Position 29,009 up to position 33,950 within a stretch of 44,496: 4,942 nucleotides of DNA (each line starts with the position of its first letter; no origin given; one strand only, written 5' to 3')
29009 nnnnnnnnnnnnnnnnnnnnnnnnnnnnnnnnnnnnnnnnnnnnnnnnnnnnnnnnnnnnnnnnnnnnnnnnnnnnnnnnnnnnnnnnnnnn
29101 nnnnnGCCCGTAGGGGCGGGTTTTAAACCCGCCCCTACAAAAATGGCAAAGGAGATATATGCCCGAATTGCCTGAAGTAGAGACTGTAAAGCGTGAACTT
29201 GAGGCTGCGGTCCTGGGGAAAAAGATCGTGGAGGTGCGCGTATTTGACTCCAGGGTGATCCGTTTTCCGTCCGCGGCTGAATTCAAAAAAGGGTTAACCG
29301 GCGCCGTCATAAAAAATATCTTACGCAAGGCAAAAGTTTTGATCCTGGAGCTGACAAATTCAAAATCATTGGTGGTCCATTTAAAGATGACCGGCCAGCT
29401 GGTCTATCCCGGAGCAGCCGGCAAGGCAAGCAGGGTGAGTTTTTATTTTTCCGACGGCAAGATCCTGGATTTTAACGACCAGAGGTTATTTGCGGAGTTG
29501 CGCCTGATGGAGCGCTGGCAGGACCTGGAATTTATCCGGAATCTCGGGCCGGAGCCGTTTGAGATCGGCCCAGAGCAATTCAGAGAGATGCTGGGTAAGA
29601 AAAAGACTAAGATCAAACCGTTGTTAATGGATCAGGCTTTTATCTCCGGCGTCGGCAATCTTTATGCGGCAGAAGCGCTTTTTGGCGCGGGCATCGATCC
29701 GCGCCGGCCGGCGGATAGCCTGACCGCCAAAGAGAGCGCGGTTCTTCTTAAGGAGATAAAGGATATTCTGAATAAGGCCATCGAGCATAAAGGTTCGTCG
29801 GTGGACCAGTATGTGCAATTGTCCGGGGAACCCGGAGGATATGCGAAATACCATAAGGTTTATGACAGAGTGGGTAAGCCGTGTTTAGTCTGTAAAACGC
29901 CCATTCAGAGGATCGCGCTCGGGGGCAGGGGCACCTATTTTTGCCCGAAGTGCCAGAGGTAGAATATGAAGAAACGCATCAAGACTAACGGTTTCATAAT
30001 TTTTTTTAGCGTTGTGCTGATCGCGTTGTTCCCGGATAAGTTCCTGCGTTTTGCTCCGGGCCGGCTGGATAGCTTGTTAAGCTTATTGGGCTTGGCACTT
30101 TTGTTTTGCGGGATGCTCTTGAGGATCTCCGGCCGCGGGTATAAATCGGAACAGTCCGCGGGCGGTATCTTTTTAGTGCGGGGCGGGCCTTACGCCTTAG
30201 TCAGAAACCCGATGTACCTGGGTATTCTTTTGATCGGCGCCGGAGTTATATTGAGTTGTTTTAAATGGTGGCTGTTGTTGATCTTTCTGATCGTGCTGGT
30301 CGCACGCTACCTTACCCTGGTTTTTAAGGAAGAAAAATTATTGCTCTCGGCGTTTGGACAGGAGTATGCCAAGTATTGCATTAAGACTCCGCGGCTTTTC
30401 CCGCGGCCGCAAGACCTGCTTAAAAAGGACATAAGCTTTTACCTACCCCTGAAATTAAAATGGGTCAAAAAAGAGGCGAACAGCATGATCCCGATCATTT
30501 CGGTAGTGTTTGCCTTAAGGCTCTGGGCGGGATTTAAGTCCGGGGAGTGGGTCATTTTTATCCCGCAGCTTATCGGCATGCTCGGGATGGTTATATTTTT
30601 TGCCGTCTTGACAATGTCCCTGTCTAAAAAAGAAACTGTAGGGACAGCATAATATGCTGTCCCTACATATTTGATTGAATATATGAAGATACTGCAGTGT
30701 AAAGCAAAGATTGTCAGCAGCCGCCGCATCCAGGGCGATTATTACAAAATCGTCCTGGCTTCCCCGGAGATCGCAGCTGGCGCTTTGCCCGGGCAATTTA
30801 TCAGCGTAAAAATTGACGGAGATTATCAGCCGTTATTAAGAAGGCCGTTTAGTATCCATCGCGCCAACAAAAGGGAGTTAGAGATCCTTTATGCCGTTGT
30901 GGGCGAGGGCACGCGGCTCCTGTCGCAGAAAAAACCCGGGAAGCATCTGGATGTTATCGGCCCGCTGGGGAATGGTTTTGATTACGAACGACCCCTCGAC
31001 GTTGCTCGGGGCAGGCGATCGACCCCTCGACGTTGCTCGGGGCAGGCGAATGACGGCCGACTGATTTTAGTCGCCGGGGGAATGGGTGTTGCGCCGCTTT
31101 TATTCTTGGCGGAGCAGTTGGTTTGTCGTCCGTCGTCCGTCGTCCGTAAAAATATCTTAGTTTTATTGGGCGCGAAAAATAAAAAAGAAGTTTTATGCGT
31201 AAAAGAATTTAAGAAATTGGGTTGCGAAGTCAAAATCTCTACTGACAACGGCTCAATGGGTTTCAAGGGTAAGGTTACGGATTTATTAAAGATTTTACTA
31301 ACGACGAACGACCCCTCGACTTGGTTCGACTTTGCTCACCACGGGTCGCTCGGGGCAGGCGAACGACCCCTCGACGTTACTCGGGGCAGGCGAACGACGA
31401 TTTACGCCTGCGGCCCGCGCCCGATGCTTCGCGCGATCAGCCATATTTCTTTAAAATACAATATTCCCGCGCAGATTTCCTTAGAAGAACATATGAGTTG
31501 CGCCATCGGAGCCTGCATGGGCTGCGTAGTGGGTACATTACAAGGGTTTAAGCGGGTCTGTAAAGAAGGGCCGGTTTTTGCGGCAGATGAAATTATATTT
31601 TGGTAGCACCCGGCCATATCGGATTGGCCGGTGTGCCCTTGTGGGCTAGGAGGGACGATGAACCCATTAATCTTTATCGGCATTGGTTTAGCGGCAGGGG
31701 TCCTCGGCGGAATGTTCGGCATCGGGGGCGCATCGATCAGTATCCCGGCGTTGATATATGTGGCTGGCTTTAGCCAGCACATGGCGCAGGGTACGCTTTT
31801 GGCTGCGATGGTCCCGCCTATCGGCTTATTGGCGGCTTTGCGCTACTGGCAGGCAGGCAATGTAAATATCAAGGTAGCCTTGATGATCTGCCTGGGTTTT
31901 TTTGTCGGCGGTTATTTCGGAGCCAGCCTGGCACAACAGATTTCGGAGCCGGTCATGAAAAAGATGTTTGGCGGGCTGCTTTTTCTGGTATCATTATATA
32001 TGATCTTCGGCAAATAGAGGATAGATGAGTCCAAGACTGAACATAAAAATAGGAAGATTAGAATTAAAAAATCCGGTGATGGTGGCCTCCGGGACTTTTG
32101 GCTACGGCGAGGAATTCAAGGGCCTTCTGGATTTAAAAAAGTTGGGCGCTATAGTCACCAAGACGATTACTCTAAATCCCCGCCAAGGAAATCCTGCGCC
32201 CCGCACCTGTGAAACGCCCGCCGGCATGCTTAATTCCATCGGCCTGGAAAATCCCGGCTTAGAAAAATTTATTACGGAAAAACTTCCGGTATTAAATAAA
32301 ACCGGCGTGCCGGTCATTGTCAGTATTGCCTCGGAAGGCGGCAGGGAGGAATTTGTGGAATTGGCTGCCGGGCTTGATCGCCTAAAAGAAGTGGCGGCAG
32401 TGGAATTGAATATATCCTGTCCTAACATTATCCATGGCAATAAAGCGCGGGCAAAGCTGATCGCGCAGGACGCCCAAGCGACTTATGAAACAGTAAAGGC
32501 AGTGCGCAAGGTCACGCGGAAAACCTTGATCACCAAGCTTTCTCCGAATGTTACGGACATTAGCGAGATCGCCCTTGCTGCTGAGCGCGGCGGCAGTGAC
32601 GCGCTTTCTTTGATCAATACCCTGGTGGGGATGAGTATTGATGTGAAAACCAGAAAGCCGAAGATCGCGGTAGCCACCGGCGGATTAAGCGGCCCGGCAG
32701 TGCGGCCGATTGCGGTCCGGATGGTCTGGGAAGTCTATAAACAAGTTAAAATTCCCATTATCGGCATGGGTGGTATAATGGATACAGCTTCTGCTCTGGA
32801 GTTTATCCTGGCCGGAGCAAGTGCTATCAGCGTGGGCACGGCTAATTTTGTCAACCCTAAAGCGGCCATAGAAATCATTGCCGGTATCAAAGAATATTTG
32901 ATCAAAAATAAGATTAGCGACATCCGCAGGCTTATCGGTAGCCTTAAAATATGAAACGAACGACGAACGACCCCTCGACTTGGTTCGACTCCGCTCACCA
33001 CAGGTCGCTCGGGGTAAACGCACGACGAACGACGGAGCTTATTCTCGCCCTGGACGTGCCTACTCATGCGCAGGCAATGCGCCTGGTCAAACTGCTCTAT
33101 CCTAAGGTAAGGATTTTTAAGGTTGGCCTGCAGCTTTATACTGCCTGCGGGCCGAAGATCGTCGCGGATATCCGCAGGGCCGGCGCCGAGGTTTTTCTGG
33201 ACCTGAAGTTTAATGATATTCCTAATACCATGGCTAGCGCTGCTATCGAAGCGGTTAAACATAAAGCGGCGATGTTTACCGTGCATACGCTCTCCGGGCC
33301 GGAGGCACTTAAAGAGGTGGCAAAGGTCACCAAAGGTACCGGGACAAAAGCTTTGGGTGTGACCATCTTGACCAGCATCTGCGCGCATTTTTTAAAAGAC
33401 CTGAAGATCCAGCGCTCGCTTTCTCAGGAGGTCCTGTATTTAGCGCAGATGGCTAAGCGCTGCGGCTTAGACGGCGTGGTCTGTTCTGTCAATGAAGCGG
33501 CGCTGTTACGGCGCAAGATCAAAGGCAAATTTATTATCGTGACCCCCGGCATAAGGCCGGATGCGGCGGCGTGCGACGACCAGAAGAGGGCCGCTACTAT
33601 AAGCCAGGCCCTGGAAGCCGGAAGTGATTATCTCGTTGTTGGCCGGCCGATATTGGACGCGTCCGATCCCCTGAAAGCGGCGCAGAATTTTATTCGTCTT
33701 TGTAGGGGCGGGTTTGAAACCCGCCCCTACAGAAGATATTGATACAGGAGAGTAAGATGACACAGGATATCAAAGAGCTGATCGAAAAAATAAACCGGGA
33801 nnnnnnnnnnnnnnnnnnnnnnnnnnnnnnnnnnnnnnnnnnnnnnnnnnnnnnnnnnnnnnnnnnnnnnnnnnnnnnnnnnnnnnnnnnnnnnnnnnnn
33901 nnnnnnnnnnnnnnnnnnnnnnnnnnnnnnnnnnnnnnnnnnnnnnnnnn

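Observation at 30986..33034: A second mobile repeat family is inserted in frame into two core pyrimidine-biosynthesis enzymes (PyrK three or four times, PyrF once)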

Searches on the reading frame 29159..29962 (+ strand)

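Call 7: search_protein_families(library=pfam, proteins=[window:29159-29962:+])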
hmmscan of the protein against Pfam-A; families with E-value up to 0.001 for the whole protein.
window:29159-29962:+ (267 aa): 4 families
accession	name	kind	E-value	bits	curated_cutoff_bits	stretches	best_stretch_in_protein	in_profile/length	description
PF01149.29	Fapy_DNA_glyco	-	6.7e-32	111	25.5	1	1-113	1-116/117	Formamidopyrimidine-DNA glycosylase N-terminal domain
PF06831.19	H2TH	-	7.4e-26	90.4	34.7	1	129-216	1-90/93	Formamidopyrimidine-DNA glycosylase H2TH domain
PF06827.20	zf-FPG_IleRS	-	9.1e-11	41.8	21.3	1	239-266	1-28/30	Zinc finger found in FPG and IleRS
PF05833.16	NFACT_N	-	4.1e-06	26.3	31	1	131-213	168-249/456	NFACT N-terminal and middle domains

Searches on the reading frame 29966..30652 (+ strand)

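Call 7: search_protein_families(library=pfam, proteins=[window:29966-30652:+])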
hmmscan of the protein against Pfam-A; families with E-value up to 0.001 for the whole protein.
window:29966-30652:+ (228 aa): 1 family
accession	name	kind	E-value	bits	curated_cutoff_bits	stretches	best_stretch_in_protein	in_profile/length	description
PF04191.18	PEMT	-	1.1e-09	39.1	25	1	41-132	5-104/105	Phospholipid methyltransferase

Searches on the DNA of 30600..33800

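Call 65: search_rna_families(source=window, start=30600, end=33800, threshold=evalue, max_evalue=1)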
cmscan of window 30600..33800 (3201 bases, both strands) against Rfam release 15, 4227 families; matches with E-value up to 1: 0.
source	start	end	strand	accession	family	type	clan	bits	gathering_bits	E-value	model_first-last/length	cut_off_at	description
